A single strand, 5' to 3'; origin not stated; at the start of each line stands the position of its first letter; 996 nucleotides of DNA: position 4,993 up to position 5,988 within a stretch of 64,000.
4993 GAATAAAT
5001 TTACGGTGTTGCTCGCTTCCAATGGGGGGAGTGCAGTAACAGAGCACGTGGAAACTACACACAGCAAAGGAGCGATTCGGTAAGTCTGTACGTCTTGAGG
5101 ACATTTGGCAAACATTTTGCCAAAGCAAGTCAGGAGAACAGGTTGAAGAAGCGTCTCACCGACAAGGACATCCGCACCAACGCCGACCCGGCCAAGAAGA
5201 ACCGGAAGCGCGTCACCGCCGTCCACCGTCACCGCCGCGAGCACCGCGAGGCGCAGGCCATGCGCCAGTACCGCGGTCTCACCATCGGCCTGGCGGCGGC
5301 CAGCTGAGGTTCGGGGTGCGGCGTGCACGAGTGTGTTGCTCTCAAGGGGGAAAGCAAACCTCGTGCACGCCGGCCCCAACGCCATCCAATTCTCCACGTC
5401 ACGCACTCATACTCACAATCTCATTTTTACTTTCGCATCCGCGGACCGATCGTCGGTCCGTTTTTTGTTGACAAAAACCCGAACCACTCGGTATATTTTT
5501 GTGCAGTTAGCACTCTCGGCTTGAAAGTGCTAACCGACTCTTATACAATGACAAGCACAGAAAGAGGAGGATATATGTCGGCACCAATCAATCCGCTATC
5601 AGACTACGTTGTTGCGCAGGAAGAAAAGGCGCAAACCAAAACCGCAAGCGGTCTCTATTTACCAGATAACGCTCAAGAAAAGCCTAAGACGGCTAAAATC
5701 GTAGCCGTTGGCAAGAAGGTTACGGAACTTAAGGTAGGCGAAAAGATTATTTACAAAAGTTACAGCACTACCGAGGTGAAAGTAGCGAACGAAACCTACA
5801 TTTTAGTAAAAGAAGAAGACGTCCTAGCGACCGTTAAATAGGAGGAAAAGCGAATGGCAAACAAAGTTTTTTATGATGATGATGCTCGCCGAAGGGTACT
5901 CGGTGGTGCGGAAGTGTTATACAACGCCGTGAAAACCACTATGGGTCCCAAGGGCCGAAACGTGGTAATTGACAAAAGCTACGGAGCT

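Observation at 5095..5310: Second short high-GC insert encoding a very basic small protein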

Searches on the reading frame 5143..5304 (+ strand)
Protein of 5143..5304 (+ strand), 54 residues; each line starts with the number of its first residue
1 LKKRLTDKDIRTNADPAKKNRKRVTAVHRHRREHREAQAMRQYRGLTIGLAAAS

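Call 9: find_homologous_proteins(query=window:5143-5304:+, max_evalue=10)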
Query window:5143-5304:+: no candidate shares three 5-residue words with the query. No homologue found.

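Call 15: search_protein_representatives(protein=window:5143-5304:+)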
Query: 54 residues. Proteins with E-value up to 0.001 (for the whole library): 1; up to 1e-10: 0; up to 1e-30: 0. The best 1 are listed.
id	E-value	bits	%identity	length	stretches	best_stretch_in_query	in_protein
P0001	1.3e-04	37.8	48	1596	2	10-32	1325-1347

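Call 17: search_dna_similar(query=window:5143-5304:+, collection=phages, mode=protein, max_evalue=10)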
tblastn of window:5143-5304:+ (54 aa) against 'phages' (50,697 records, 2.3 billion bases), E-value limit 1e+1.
No match.

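Call 58: predict_structure(protein=window:5143-5304:+)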
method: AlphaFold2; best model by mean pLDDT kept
length: 54 residues; sequences in the alignment: 1
mean_pLDDT: 75.2   pTM: 0.32
mean pLDDT of the five models: 75.2, 73.2, 73.0, 72.0, 60.0
residues with pLDDT >= 90: 1; 70-90: 39; 50-70: 14; < 50: 0
segments of 3 or more residues with pLDDT < 50: none
pLDDT, mean of each block of 10 residues (from residue 1): 76 77 85 69 72 68
secondary structure, 60 per line:
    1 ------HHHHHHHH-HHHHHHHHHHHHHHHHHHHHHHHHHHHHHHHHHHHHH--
elements in order: H7-14 H16-52

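Call 62: search_protein_families(library=phrogs, proteins=[window:5143-5304:+], max_evalue=1)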
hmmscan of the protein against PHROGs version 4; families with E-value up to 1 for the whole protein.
window:5143-5304:+ (54 aa): 0 families

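Call 63: search_protein_families(library=padloc, proteins=[window:5143-5304:+], max_evalue=1)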
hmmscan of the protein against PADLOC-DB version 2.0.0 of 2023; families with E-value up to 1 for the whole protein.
window:5143-5304:+ (54 aa): 0 families

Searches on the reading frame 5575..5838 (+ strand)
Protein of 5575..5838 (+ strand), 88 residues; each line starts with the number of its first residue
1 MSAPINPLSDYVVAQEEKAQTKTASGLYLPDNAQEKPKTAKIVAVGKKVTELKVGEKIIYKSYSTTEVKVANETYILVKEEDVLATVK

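Call 20: find_related_loci(query=window:5575-5838:+, collection=genome_contigs, flank=8000)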
Query window:5575-5838:+ (88 aa) in genome_contigs; peptide patterns used: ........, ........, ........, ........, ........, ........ (x = any residue, [..] = any of these).
598 stretches matched a pattern (row limit reached: there are more); 242 encode a relative of the query (tblastn E <= 1e-3); the best 80 are kept; 80 distinct loci.
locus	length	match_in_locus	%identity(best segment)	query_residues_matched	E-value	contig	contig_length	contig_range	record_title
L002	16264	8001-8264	78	1-88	3e-42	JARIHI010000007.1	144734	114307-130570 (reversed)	MAG: Candidatus Saccharibacteria bacterium isolate CullarsAll.DT.34 k141_1106638, whole genome shotgun sequence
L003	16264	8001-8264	76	1-88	1e-41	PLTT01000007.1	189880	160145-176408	MAG: Candidatus Saccharibacteria bacterium isolate bog_1338 73.20120700_S1D.140_contig_28658, whole genome shotgun seque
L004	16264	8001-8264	78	1-88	3e-41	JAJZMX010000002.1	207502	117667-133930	MAG: bacterium isolate MAS3.bin45 NODE_36_length_207502_cov_2.228272, whole genome shotgun sequence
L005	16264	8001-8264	75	1-88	5e-41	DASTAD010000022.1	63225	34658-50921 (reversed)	MAG TPA_asm: Candidatus Saccharimonadales bacterium isolate SMAG_U726 k141_164188, whole genome shotgun sequence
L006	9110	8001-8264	75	1-88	3e-41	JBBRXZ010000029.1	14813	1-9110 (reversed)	MAG: Candidatus Saccharimonadales bacterium isolate La5_maxbin2.247 La5_maxbin2.247_K_3246434_L_14813_cov_21.7672, whole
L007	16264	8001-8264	77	1-88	1e-40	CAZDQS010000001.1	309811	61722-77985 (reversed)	MAG TPA_asm: uncultured Candidatus Saccharibacteria bacterium isolate SRP144015_co1_47 genome assembly, contig: NODE_14_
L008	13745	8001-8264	75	1-88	1e-40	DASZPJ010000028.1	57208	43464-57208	MAG TPA_asm: Candidatus Saccharimonadales bacterium isolate SMAG_U5968 k141_106345, whole genome shotgun sequence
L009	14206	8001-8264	74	1-88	2e-40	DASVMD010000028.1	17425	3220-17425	MAG TPA_asm: Candidatus Saccharimonadales bacterium isolate SMAG_U3091 k141_243987, whole genome shotgun sequence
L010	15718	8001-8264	76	1-88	2e-40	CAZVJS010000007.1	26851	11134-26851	MAG TPA_asm: uncultured Candidatus Saccharibacteria bacterium isolate SRP200132_co1_71 genome assembly, contig: NODE_307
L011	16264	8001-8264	77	1-88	3e-40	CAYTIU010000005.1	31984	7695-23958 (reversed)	MAG TPA_asm: uncultured Candidatus Saccharibacteria bacterium isolate SRP344714_co1_297 genome assembly, contig: NODE_27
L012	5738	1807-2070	75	1-88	3e-40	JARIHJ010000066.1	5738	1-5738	MAG: Candidatus Saccharibacteria bacterium isolate CullarsAll.DT.35 k141_681583, whole genome shotgun sequence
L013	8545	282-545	74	1-88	3e-40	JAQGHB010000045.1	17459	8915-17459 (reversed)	MAG: Candidatus Saccharibacteria bacterium isolate RYN_422 scaffold_1189634, whole genome shotgun sequence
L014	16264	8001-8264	74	1-88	4e-40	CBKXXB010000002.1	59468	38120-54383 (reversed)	MAG TPA_asm: uncultured bacterium isolate SRR29175778_binner123_Refined_11 genome assembly, contig: ERZ27337285.12, whol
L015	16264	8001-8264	76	1-88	3e-40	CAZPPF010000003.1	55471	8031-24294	MAG TPA_asm: uncultured Candidatus Saccharibacteria bacterium isolate SRP200132_co1_506 genome assembly, contig: NODE_88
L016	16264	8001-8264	76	1-88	5e-40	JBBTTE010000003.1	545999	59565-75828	MAG: Patescibacteria group bacterium isolate H32-bin050_1 H32_bin050_1_000000000003, whole genome shotgun sequence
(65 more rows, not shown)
